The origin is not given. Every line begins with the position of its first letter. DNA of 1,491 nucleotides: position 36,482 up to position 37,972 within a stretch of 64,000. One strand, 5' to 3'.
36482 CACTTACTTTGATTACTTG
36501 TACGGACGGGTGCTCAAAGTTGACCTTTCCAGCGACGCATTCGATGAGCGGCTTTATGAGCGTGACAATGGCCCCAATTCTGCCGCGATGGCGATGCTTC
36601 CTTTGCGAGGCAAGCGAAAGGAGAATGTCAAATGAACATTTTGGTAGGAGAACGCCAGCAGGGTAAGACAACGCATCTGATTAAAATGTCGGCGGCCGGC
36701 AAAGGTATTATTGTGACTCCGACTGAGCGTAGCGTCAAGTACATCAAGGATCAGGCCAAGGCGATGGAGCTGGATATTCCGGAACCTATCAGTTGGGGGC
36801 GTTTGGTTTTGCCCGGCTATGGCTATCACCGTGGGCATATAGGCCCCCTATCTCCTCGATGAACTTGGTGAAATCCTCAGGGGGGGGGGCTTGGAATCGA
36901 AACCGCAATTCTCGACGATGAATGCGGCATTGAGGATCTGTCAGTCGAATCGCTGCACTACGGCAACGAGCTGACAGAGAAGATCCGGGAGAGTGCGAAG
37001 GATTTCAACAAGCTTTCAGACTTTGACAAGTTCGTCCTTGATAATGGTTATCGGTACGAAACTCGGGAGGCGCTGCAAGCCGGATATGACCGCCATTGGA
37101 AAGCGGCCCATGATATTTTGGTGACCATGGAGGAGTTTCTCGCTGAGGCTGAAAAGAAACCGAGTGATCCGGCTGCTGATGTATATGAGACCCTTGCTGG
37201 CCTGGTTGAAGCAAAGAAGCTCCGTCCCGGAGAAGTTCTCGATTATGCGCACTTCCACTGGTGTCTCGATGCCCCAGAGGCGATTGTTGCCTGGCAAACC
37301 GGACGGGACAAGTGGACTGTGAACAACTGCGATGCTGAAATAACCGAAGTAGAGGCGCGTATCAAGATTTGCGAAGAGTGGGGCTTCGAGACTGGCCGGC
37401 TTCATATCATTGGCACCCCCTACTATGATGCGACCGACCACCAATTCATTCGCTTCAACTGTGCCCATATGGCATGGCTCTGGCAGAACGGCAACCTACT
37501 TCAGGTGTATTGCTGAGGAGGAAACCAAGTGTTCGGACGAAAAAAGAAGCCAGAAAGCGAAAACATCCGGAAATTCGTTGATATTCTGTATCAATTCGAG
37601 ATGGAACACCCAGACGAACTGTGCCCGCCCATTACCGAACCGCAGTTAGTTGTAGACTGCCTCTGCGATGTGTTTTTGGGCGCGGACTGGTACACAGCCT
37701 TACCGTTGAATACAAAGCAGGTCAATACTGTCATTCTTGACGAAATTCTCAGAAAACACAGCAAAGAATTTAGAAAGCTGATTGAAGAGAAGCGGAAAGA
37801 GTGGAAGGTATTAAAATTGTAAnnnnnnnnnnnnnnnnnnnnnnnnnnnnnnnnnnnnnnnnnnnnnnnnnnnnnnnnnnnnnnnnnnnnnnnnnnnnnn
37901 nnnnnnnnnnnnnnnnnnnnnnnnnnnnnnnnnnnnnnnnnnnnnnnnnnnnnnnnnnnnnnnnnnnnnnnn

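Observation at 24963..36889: Three 9-11-nt poly-G tracts; two sit exactly at frameshift points (Dam-like methylase and a 220-aa gene)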

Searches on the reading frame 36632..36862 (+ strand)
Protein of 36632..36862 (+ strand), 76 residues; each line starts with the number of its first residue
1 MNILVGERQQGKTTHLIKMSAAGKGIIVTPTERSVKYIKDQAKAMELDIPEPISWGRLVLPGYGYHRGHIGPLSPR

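Call 72: find_encoding_contigs(protein=window:36632-36862:+, flank=1500, max_places=10)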
Protein window:36632-36862:+ (76 aa): 24 contigs read that carry it; 10 places shown.
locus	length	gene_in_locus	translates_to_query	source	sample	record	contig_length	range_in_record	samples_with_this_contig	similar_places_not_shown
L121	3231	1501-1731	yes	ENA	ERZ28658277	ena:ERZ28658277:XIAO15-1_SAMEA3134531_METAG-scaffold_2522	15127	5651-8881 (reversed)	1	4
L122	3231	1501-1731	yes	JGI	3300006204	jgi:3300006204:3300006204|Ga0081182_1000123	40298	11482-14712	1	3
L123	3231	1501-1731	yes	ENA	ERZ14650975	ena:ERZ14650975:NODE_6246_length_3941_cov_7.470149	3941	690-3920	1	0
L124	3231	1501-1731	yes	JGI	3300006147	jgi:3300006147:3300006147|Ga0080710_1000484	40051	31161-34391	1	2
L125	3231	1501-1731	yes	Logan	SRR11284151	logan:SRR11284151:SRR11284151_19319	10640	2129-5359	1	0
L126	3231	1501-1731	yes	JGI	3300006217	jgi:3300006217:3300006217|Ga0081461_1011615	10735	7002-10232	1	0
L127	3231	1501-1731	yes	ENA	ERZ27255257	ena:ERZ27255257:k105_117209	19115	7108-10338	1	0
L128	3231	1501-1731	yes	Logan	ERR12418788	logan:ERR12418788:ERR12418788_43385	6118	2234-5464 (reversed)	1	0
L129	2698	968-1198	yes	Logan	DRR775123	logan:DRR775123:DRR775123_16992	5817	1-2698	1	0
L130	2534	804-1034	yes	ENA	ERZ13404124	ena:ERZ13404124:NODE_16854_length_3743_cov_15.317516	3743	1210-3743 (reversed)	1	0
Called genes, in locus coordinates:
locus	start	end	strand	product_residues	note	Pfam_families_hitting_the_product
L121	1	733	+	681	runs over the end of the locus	PF26675:DUF8224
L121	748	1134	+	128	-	-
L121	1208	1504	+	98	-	-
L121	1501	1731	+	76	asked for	-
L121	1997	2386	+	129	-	-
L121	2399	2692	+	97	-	PF25189:Tad8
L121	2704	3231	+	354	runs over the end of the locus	-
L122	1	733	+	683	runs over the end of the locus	PF26675:DUF8224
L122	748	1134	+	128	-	-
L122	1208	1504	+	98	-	-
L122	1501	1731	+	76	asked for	-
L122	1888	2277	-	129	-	-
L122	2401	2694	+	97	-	PF25189:Tad8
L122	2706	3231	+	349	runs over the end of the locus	PF25311:WDGH, PF25185:Tad3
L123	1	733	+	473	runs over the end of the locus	?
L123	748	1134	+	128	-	-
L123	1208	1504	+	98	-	-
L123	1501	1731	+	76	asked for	-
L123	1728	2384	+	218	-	-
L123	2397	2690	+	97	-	PF25189:Tad8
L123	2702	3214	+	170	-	PF25311:WDGH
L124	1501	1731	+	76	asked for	-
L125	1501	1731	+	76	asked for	-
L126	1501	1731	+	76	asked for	-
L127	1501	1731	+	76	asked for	-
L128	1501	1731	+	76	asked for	-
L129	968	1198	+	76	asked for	-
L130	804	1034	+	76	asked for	-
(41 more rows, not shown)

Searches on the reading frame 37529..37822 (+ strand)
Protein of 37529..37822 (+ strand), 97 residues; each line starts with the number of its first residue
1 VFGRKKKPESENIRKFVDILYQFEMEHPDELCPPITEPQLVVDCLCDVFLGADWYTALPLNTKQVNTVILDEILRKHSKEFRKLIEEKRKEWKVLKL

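Call 11: search_protein_families(library=pfam, proteins=[window:37529-37822:+], max_evalue=0.01)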
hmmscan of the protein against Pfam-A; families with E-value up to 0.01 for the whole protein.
window:37529-37822:+ (97 aa): 2 families
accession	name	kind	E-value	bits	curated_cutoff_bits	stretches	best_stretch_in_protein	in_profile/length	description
PF25189.1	Tad8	-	3.4e-27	94.4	27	1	14-91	2-76/76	Type II Thoeris inhibitor Tad8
PF11433.13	DUF3198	-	0.0006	20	28.7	1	70-94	25-49/50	Protein of unknown function (DUF3198)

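Call 46: find_encoding_contigs(protein=window:37529-37822:+, flank=3000, max_places=10)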
Protein window:37529-37822:+ (97 aa): 24 contigs read that carry it; 8 places shown.
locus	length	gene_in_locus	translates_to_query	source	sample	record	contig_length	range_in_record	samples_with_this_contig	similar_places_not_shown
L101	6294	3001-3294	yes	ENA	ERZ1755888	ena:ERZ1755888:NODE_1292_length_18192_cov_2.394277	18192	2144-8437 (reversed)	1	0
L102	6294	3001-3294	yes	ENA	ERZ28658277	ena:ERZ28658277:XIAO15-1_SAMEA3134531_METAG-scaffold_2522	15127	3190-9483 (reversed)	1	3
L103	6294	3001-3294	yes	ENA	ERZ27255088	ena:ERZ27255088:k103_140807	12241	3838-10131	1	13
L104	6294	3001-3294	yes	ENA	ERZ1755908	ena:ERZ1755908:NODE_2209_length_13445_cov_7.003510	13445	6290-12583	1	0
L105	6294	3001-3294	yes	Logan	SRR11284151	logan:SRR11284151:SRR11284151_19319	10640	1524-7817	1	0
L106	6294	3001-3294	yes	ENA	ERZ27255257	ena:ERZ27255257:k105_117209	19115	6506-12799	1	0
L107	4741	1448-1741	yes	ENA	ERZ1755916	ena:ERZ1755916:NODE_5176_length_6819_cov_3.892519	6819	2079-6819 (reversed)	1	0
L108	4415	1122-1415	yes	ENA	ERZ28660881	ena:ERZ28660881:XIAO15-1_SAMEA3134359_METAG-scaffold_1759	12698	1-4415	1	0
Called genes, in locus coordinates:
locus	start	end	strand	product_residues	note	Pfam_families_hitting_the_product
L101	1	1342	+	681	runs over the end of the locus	PF26675:DUF8224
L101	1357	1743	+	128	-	-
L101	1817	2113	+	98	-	-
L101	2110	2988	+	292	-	-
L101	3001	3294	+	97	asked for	PF25189:Tad8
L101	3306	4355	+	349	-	PF25311:WDGH, PF25185:Tad3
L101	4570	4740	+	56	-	-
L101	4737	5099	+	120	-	PF22751:DUF488-N3a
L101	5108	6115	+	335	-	PF00226:DnaJ (weak)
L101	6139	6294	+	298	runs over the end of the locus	-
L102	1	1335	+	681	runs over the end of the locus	PF26675:DUF8224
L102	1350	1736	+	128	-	-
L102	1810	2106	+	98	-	-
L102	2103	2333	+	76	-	-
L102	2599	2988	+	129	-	-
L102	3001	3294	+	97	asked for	PF25189:Tad8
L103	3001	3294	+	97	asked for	PF25189:Tad8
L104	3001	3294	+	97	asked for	PF25189:Tad8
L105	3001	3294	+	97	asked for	PF25189:Tad8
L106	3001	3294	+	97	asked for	PF25189:Tad8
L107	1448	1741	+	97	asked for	PF25189:Tad8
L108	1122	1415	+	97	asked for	PF25189:Tad8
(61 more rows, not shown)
